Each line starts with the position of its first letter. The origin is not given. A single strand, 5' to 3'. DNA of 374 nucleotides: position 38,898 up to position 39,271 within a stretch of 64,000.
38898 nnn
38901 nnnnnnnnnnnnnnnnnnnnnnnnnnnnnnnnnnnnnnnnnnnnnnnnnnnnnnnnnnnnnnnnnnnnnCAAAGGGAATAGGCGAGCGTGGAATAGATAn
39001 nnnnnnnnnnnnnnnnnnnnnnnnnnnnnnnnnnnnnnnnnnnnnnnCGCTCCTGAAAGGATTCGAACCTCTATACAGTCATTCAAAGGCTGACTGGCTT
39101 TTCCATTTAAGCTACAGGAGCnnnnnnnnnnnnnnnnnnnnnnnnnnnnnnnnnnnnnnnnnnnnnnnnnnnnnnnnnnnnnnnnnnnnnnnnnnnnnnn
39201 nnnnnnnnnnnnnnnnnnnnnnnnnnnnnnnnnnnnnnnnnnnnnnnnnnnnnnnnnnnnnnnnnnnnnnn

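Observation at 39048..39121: tRNA gene with a 9-nt anticodon loop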

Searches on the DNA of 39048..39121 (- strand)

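Call 28: search_dna_similar(query=window:39048-39121:-, collection=phages, mode=distant, max_evalue=1, max_rows=25)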
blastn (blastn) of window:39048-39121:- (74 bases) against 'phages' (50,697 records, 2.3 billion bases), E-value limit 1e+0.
Records with a match: 10; places in all: 10; records where one place covers at least 80% of the query: 5.
Best place of each record, by identity: >=99% 1; 90-95% 4; 60-80% 5.
By first word of the organism name: Klebsiella 6; Pseudomonas 3; Erwinia 1.
By host as written in the record: Klebsiella pneumoniae 135080 2; Pseudomonas putida 2; Klebsiella pneumoniae KP13 1; Klebsiella pneumoniae CG258-ST307 1; Klebsiella pneumoniae 12092025 1; Klebsiella aerogenes MAO-MM-7 1; Pseudomonas syringae 7C 1; Erwinia amylovora Ea 1/79 (DSM17948) 1.
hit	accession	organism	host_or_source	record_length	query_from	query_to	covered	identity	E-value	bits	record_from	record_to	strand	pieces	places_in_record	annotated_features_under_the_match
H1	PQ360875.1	Klebsiella phage phi1_175008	Klebsiella pneumoniae 135080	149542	7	70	86%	75.4%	2e-1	39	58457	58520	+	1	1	tRNA-Lys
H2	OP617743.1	Klebsiella phage KP13-26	Klebsiella pneumoniae KP13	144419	7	70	86%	75.4%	2e-1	39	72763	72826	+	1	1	tRNA-Lys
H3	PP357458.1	Klebsiella phage phi1_175008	Klebsiella pneumoniae 135080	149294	7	70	86%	75.4%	2e-1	39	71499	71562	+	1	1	tRNA-Lys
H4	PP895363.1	Klebsiella phage FKP3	Klebsiella pneumoniae CG258-ST307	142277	7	70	86%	75.4%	2e-1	39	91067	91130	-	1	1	tRNA-Lys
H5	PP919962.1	Klebsiella phage KP2025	Klebsiella pneumoniae 12092025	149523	7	70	86%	75.4%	2e-1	39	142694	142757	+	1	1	tRNA-Lys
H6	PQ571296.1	Klebsiella phage KA2-1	Klebsiella aerogenes MAO-MM-7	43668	50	74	34%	92.0%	6e-1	37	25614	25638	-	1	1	none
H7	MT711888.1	Pseudomonas phage Dolphis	Pseudomonas putida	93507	50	74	34%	92.0%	6e-1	37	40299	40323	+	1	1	none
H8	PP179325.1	Pseudomonas phage Touem01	Pseudomonas syringae 7C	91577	50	74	34%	92.0%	6e-1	37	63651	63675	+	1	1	none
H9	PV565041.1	Pseudomonas phage Jeremy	Pseudomonas putida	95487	50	74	34%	92.0%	6e-1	37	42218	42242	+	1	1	none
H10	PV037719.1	Erwinia phage Coenus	Erwinia amylovora Ea 1/79 (DSM17948)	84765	45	65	28%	100.0%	2e-1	39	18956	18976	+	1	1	none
